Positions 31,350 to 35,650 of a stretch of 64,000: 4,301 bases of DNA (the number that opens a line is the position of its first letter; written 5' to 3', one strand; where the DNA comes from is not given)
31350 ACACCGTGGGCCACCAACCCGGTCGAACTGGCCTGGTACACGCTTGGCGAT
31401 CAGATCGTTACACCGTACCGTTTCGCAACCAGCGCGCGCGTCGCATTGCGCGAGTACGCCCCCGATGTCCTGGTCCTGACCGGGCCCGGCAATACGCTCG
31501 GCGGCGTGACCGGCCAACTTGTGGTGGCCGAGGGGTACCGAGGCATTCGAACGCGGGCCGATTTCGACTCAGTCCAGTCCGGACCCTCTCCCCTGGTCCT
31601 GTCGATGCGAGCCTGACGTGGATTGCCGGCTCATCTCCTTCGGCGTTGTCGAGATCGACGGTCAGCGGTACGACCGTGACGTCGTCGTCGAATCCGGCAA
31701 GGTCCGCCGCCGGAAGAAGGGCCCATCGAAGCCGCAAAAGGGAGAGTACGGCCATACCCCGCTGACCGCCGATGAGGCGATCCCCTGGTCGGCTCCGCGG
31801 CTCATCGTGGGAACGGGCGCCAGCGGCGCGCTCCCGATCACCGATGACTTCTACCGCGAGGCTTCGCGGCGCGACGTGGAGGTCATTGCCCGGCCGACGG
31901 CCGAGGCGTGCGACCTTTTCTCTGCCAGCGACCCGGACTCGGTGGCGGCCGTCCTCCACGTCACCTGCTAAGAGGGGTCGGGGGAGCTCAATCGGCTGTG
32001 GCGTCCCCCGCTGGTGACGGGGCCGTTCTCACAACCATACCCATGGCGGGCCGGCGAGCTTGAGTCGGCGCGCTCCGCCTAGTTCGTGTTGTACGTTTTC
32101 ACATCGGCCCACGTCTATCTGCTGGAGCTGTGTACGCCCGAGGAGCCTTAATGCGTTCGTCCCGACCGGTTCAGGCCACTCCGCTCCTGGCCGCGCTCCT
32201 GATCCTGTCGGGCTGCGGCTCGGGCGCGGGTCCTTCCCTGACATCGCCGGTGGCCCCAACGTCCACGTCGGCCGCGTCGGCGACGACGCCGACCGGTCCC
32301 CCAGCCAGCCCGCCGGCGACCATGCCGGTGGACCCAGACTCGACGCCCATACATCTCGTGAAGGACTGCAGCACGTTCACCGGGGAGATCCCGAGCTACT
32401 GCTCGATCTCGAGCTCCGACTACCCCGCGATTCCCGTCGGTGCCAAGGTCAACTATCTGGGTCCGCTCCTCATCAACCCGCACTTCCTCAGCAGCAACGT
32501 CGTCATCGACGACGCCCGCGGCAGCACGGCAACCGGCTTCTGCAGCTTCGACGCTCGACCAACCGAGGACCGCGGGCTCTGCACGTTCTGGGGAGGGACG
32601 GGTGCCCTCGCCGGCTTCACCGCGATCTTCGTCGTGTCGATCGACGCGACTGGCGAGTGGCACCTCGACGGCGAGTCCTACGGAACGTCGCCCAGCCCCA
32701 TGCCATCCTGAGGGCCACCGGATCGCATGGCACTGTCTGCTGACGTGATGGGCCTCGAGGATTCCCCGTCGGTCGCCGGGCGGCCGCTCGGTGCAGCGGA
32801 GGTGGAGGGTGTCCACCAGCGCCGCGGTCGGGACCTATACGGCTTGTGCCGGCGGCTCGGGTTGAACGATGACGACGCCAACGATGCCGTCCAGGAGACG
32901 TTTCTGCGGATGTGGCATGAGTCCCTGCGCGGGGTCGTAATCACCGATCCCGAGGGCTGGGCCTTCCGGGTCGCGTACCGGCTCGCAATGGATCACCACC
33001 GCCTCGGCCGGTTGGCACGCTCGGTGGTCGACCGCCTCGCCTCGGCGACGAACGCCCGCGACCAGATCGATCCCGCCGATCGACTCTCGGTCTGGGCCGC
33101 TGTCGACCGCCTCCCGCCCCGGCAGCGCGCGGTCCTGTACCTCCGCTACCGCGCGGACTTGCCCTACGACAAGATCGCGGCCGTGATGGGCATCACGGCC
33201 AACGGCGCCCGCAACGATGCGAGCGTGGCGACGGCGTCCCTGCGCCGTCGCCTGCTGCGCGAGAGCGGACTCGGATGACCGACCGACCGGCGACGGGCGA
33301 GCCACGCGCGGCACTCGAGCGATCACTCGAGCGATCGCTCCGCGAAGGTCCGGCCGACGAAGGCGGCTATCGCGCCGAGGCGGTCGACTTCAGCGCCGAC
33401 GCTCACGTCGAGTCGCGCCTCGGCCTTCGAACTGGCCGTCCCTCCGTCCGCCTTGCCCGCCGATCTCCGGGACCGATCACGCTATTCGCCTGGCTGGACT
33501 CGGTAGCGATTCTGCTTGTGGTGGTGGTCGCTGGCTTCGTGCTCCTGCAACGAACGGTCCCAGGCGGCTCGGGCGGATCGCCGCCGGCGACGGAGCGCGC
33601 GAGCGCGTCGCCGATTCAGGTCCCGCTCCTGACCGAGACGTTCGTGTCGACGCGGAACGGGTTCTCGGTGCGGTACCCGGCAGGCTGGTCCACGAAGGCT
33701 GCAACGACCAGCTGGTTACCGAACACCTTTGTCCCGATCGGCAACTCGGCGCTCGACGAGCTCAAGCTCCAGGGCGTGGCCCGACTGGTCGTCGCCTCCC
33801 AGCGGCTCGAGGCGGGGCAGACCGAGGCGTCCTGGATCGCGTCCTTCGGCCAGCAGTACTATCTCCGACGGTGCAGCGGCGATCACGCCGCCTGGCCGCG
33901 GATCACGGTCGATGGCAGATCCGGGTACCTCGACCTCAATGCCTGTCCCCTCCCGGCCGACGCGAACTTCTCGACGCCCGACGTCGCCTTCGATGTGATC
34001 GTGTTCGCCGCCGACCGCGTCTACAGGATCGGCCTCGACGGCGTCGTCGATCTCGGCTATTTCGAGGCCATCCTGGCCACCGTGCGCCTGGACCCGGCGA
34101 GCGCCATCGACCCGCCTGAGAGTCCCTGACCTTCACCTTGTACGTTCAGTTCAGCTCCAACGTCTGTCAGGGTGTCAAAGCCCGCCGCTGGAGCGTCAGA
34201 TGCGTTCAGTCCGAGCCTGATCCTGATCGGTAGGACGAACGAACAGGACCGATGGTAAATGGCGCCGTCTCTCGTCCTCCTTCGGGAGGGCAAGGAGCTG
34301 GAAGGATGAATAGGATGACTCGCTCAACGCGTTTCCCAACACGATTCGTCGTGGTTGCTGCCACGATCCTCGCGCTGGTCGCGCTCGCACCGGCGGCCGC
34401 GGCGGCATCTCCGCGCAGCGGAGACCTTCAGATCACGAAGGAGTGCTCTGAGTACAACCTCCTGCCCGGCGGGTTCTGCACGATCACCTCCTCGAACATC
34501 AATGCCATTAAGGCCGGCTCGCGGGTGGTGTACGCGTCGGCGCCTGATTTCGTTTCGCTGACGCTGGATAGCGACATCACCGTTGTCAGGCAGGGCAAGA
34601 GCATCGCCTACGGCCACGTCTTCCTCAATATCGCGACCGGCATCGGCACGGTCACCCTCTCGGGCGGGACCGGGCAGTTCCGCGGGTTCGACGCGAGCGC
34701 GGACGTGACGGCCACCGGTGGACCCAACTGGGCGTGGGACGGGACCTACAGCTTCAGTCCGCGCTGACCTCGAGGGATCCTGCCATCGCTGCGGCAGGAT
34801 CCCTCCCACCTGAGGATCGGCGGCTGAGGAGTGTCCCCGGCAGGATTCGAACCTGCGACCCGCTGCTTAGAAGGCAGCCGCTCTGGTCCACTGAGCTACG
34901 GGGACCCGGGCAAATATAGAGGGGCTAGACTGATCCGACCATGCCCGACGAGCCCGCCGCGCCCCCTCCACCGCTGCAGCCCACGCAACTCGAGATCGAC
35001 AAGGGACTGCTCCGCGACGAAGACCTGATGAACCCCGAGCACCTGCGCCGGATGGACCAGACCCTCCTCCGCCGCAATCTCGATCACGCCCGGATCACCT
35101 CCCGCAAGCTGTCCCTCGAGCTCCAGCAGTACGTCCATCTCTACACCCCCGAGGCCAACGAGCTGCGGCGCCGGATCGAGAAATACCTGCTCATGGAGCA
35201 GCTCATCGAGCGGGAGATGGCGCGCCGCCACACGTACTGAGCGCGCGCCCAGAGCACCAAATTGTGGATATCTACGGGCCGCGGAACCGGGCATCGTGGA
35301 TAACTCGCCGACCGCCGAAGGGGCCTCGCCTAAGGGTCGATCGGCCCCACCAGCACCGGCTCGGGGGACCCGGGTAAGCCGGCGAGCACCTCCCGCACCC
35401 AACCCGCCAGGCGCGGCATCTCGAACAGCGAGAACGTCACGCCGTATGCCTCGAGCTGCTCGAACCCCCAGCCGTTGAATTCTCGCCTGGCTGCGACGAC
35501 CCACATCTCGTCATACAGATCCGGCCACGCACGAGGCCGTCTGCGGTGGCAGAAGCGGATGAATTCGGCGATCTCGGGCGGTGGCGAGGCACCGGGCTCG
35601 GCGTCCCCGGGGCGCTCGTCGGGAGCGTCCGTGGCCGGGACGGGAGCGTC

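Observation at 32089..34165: Identical ECF-type promoter motif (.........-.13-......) in front of both paralogous secreted-protein genes flanking an ECF sigma gene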

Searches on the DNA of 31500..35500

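Call 10: search_rna_families(source=window, start=31500, end=35500, threshold=evalue, max_evalue=1)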
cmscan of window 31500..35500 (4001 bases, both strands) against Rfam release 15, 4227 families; matches with E-value up to 1: 3.
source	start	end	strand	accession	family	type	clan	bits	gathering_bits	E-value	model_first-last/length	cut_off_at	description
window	34832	34905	-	RF00005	tRNA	Gene; tRNA;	CL00001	72.3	29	4.4e-15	1-71/71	no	tRNA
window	34831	34905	+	RF04354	Plastid-ycf2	Cis-reg;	-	24.8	65.7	0.058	1-75/75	no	Plastid-ycf2 5UTR RNA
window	34762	34822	-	RF03937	mir-9456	Gene; miRNA;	-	23.6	80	0.26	1-68/68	no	mir-9456 microRNA precursor family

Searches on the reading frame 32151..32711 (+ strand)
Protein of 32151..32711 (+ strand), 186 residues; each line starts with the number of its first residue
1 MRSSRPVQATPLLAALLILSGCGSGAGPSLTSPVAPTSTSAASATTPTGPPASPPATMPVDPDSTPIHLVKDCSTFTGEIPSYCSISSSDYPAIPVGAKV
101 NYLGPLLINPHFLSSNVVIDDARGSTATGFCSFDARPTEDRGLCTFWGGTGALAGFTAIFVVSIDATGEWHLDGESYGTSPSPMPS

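Call 6: search_protein_families(library=pfam, proteins=[window:32151-32711:+], max_evalue=0.1)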
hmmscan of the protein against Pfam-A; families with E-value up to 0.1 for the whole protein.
window:32151-32711:+ (186 aa): 0 families

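Call 26: search_protein_families(library=ncbifam, proteins=[window:32151-32711:+], max_evalue=0.1)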
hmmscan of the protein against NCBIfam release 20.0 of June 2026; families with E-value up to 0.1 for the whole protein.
window:32151-32711:+ (186 aa): 3 families
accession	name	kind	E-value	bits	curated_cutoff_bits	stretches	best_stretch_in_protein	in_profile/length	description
NF047847.2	SS_mature_LptM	equivalog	0.042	13.9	27.7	1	1-23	1-21/31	LPS translocon maturation chaperone LptM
NF010409.0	PRK13835.1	subfamily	0.071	13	162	1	14-77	12-74/148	conjugal transfer protein TrbH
NF041057.1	Rcas_1661_fam_Se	equivalog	0.082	12.4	190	1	13-68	3-58/247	Rcas_1661 family thioredoxin-like (seleno)lipoprotein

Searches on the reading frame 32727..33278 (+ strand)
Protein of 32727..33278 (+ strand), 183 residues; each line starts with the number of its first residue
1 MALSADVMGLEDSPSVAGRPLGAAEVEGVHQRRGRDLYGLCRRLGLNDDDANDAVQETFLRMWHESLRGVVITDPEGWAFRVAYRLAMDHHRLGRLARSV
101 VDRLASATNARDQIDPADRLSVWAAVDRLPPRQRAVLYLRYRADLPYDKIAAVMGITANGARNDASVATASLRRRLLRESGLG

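Call 6: search_protein_families(library=pfam, proteins=[window:32727-33278:+], max_evalue=0.1)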
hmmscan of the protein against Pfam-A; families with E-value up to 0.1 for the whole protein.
window:32727-33278:+ (183 aa): 3 families
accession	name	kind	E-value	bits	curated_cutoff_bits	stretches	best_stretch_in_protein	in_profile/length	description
PF08281.18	Sigma70_r4_2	-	1.2e-10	41.3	25.7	1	120-163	2-45/54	Sigma-70, region 4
PF04542.20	Sigma70_r2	-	4.3e-10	39.7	24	1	31-92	3-66/71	Sigma-70 region 2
PF04545.22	Sigma70_r4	-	1.8e-08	34.2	24.1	1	125-158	1-34/50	Sigma-70, region 4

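Call 9: find_homologous_proteins(query=window:32727-33278:+)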
Query window:32727-33278:+ (183 aa): 695 proteins with E <= 0.001 among 1321 candidates; the best 120 are listed.
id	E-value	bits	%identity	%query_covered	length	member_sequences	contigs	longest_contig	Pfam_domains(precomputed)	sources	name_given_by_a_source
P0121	1.2e-102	359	90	100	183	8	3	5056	PF04545.23,PF04542.21,PF08281.19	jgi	jgi:RNA polymerase sigma-70 factor, ECF subfamily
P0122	4.9e-102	357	90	100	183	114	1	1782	PF04545.23,PF04542.21,PF08281.19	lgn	-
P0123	1.7e-101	356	91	100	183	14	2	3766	PF04545.23,PF04542.21,PF08281.19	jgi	jgi:RNA polymerase sigma factor (sigma-70 family)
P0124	5.2e-101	354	90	100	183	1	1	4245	PF04545.23,PF04542.21,PF08281.19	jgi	jgi:RNA polymerase sigma-70 factor (ECF subfamily)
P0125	3.4e-99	348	88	99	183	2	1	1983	PF04545.23,PF04542.21,PF08281.19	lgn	-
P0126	6.2e-99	347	88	100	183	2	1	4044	PF04545.23,PF04542.21,PF08281.19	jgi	jgi:RNA polymerase sigma-70 factor (ECF subfamily)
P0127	9.2e-99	347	88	99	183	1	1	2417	PF04545.23,PF04542.21,PF08281.19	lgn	-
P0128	3.4e-98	345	88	93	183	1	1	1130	PF04545.23,PF04542.21,PF08281.19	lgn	-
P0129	3.9e-98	345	88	99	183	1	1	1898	PF04545.23,PF04542.21,PF08281.19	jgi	jgi:RNA polymerase sigma-70 factor, ECF subfamily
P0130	4.2e-98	345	88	100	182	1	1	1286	PF04545.23,PF04542.21,PF08281.19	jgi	jgi:RNA polymerase sigma-70 factor (ECF subfamily)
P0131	5.0e-98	344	88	99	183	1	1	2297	PF04545.23,PF04542.21,PF08281.19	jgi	jgi:RNA polymerase sigma factor (sigma-70 family)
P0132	7.7e-98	344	87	100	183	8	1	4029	PF04545.23,PF04542.21,PF08281.19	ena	-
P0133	8.7e-98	343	87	100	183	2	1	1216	PF04545.23,PF04542.21,PF08281.19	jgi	-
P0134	4.5e-97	341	88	99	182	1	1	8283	PF04545.23,PF04542.21,PF08281.19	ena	-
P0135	6.5e-97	341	86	100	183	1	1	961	PF04545.23,PF04542.21,PF08281.19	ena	-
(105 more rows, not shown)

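Call 13: find_related_loci(query=A1, collection=genome_contigs, flank=4000)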
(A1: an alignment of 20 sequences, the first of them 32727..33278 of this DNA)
Query A1 (183 aa) in genome_contigs; peptide patterns used: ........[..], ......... (x = any residue, [..] = any of these).
113 stretches matched a pattern; 97 encode a relative of the query (tblastn E <= 1e-3); the best 80 are kept; 80 distinct loci.
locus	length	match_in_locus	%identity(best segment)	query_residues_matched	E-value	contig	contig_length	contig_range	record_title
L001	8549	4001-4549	92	1-183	4e-109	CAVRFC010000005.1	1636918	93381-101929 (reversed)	MAG: uncultured Chloroflexia bacterium isolate MFD04850.bin.2.95 genome assembly, contig: contig_5478, whole genome shot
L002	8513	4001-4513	95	1-171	1e-104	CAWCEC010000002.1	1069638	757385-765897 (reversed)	MAG: uncultured Chloroflexia bacterium isolate MFD09267.bin.2.231 genome assembly, contig: contig_10561, whole genome sh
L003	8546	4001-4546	77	1-182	6e-89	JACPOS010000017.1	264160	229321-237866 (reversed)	MAG: Chloroflexi bacterium isolate NC_groundwater_607_Pr5_B-0.1um_70_26 alan_book_18_scaffold_421480, whole genome shotg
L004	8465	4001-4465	81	26-181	1e-81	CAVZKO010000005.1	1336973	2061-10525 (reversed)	MAG: uncultured Chloroflexia bacterium isolate MFD09267.bin.2.309 genome assembly, contig: contig_16824, whole genome sh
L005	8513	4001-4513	72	10-181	1e-78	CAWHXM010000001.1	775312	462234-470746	MAG: uncultured Chloroflexia bacterium isolate MFD02242.bin.2.56 genome assembly, contig: contig_10163, whole genome sho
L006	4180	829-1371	70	1-182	1e-78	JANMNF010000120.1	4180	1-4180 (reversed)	MAG: Chloroflexota bacterium isolate OTE_58_metabat_368 OTE_58_k141_3488033, whole genome shotgun sequence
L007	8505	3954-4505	69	6-183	4e-78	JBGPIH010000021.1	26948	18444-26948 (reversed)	MAG: Candidatus Limnocylindria bacterium isolate OBJ_0618_7090110_339 k141_1916239_length_26948_cov_22.3648, whole genom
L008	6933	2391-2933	70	1-182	5e-78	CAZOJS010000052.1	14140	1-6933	MAG TPA_asm: uncultured Anaerolinea sp. isolate binchicken_co165_316 genome assembly, contig: k141_1915587, whole genome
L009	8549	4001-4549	70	7-182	9e-78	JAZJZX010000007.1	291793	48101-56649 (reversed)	MAG: Chloroflexota bacterium isolate ADI_H2L1_1_122_18_3-bin042_1 ADIH2L11_B042_1_000000000007, whole genome shotgun seq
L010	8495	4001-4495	77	17-182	3e-77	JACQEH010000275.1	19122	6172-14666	MAG: Chloroflexi bacterium isolate NC_groundwater_1016_Pr1_S-0.65um_72_9 Montesol18_Sp65_coassembly_scaffold_1821882, wh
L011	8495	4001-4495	73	17-182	3e-77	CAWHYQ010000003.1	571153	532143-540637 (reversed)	MAG: uncultured Chloroflexia bacterium isolate MFD02242.bin.2.222 genome assembly, contig: contig_3433, whole genome sho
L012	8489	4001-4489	74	19-182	4e-77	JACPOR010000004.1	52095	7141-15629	MAG: Chloroflexi bacterium isolate NC_groundwater_606_Pr5_B-0.1um_69_11 alan_book_18_scaffold_85066, whole genome shotgu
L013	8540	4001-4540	67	1-181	7e-77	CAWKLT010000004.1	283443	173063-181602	MAG: uncultured Chloroflexia bacterium isolate MFD08497.bin.2.150 genome assembly, contig: contig_120455, whole genome s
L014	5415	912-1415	72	14-182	2e-76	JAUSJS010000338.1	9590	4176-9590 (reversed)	MAG: Candidatus Limnocylindrales bacterium isolate E14_metabat.bin.312 E14_k141_1823480, whole genome shotgun sequence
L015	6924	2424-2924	72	15-182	3e-75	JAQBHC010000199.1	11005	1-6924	MAG: Chloroflexota bacterium isolate MAG_452_bin-14 452_bin-14_ctg-199, whole genome shotgun sequence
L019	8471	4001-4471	56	26-176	6e-50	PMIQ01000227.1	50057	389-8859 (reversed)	MAG: Chloroflexi bacterium isolate fen_1050 73.20120600_E3D.25_contig_5084, whole genome shotgun sequence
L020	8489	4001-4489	54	24-180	3e-48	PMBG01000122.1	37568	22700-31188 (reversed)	MAG: Chloroflexi bacterium isolate fen_1067 73.20120700_E3M.75_contig_60643, whole genome shotgun sequence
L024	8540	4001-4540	51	6-179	4e-47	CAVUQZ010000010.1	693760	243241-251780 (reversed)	MAG: uncultured Chloroflexia bacterium isolate MFD01299.bin.2.22 genome assembly, contig: contig_52928, whole genome sho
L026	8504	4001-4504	52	15-176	1e-45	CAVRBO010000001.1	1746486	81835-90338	MAG: uncultured Chloroflexia bacterium isolate MFD04944.bin.1.302 genome assembly, contig: contig_10669, whole genome sh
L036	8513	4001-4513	48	9-173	2e-43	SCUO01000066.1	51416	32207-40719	MAG: Chloroflexota bacterium isolate FW602_bin.52 FW602_bin.52-67822, whole genome shotgun sequence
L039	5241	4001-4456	49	29-180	2e-42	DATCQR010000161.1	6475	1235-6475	MAG TPA_asm: Candidatus Limnocylindria bacterium isolate SMAG_U7258 k141_55179, whole genome shotgun sequence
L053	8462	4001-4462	47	26-179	4e-40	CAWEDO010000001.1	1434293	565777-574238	MAG: uncultured Chloroflexia bacterium isolate MFD04944.bin.1.320 genome assembly, contig: contig_30070, whole genome sh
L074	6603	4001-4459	48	26-179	7e-38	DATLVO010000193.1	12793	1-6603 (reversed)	MAG TPA_asm: Verrucomicrobiia bacterium isolate SMAG_U13194 k141_223388, whole genome shotgun sequence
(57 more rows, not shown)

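Call 26: search_protein_families(library=ncbifam, proteins=[window:32727-33278:+], max_evalue=0.1)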
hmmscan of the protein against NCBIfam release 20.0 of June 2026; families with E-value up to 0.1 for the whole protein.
window:32727-33278:+ (183 aa): 81 families (the best 25 are shown)
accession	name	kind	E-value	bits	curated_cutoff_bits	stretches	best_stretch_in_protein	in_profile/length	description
TIGR02983.1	SigE-fam_strep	subfamily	4.3e-24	85.2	141.55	1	24-176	6-158/162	SigE family RNA polymerase sigma factor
NF058625.1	sigma_PG0214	equivalog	6.4e-19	68.3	130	1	36-178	16-163/170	GFO_1088 family ECF-type sigma factor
TIGR02937.1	sigma70-ECF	superfamily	7.1e-16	58.3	42.9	1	35-176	12-165/165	sigma-70 family RNA polymerase sigma factor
NF004113.0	PRK05602.1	equivalog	3.9e-15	56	208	1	31-175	52-200/211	RNA polymerase sigma factor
NF007227.0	PRK09645.1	subfamily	6e-15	55.6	202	1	25-176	14-170/177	sigma-70 family RNA polymerase sigma factor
TIGR02989.1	Sig-70_gvs1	subfamily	5.9e-14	52.3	124.55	1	31-173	8-155/158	RNA polymerase sigma-70 factor, Rhodopirellula/Verrucomicrobium family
NF009166.1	PRK12513.1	equivalog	6.5e-14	52.1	206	1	27-178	25-188/193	RNA polymerase sigma factor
NF007214.0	PRK09636.1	subfamily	2.8e-13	49.7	271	1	34-174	14-161/293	RNA polymerase sigma factor SigJ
NF007229.0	PRK09647.1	equivalog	4.5e-13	49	265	1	29-179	49-205/220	RNA polymerase sigma factor SigE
TIGR02985.1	Sig70_bacteroi1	subfamily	1.7e-12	47.9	126.4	1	35-176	12-162/162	RNA polymerase sigma-70 factor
TIGR02960.1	SigX5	hypoth_equivalog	6.4e-12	45.3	264.75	2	30-117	11-98/322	RNA polymerase sigma-70 factor, TIGR02960 family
NF006089.0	PRK08241.1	subfamily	1.7e-11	43.8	240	2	33-95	31-93/343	RNA polymerase subunit sigma-70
NF007222.0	PRK09640.1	equivalog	1.8e-10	40.7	194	1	31-159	33-165/188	RNA polymerase sigma factor SigX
NF007213.0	PRK09635.1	equivalog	2.5e-10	40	317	1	49-171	30-161/290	RNA polymerase sigma factor SigI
NF009176.0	PRK12524.1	equivalog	2.9e-10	40.3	264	1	39-159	41-167/196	RNA polymerase sigma factor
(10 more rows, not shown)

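Call 63: search_protein_families(library=pfam, proteins=[L019:4489-5631:+, L020:4495-6276:+, L036:4546-6561:+, L039:4462-5157:+, L026:4537-5505:+, L024:4546-5874:+, L074:4469-6073:+, L053:4471-5205:+], max_evalue=0.01)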
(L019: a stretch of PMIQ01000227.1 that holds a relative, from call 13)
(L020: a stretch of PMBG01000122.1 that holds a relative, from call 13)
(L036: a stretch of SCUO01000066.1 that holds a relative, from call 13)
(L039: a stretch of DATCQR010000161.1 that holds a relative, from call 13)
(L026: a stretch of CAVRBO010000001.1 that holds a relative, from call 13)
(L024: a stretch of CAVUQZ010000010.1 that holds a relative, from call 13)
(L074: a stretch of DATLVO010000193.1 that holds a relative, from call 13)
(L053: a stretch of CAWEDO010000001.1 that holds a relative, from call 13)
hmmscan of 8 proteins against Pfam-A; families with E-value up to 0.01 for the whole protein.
L019:4489-5631:+ (380 aa): 0 families

L020:4495-6276:+ (593 aa): 3 families
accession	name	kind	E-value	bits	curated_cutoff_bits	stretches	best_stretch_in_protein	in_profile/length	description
PF01476.26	LysM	-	9.5e-22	77.1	20.9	2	471-514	1-43/43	LysM domain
PF23457.1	LysM2_NFP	-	4.6e-05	23.9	36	1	538-582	8-55/56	NFP LysM2 domain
PF23473.1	LysM3_LYK4_5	-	0.00041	20.8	29.3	1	469-498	3-32/48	LYK4/5 LysM3 domain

L036:4546-6561:+ (671 aa): 0 families

L039:4462-5157:+ (231 aa): 1 family
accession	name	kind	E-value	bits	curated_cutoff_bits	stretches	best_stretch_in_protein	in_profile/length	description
PF14016.12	DUF4232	-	0.00012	22.7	27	1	95-203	1-109/129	Domain of unknown function (DUF4232)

L026:4537-5505:+ (322 aa): 1 family
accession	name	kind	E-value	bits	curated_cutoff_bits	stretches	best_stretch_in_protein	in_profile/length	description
PF00497.25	SBP_bac_3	-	3.8e-15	56.2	26.4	1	95-314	5-131/132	Bacterial extracellular solute-binding proteins, family 3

L024:4546-5874:+ (442 aa): 11 families
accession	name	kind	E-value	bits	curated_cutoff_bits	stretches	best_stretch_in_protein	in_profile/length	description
PF13418.12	Kelch_4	-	4.7e-36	122.9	21.6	5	306-350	1-46/49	Galactose oxidase, central domain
PF01344.31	Kelch_1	-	1e-34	118.1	20.1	5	165-202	9-45/46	Kelch motif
PF13964.12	Kelch_6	-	1.4e-30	104.7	25.3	4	313-355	7-50/50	Kelch motif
PF13415.12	Kelch_3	-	4.5e-22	78.1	22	2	170-213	4-47/48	Galactose oxidase, central domain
PF07646.21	Kelch_2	-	7.4e-15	54.5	21.3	0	259-303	3-47/48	Kelch motif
PF24681.1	Kelch_KLHDC2_KLHL20_DRC7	-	1.3e-11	44.7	50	2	208-418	1-221/221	KLHDC2/KLHL20/DRC7 Kelch-repeats domain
PF25210.1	Kelch_FKB95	-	8.1e-10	39.2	70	0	300-372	73-148/268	FKB95, Kelch-repeats domain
PF24981.1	Beta-prop_ATRN-LZTR1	-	3e-08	33.7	50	1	105-280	89-284/289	Attractin/LZTR1 beta-propeller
PF07250.17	Glyoxal_oxid_N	-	7.4e-07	29.1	37.5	0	139-228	50-139/243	Glyoxal oxidase N-terminus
PF15232.11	DUF4585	-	0.00062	20.2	27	0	365-390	15-40/73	Domain of unknown function (DUF4585)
PF24996.1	NANM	-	0.0028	17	45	0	203-277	51-126/350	N-acetylneuraminate epimerase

L074:4469-6073:+ (534 aa): 1 family
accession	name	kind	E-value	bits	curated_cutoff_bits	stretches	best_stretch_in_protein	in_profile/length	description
PF14016.12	DUF4232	-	4.3e-21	75.9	27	2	120-233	1-110/129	Domain of unknown function (DUF4232)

L053:4471-5205:+ (244 aa): 0 families
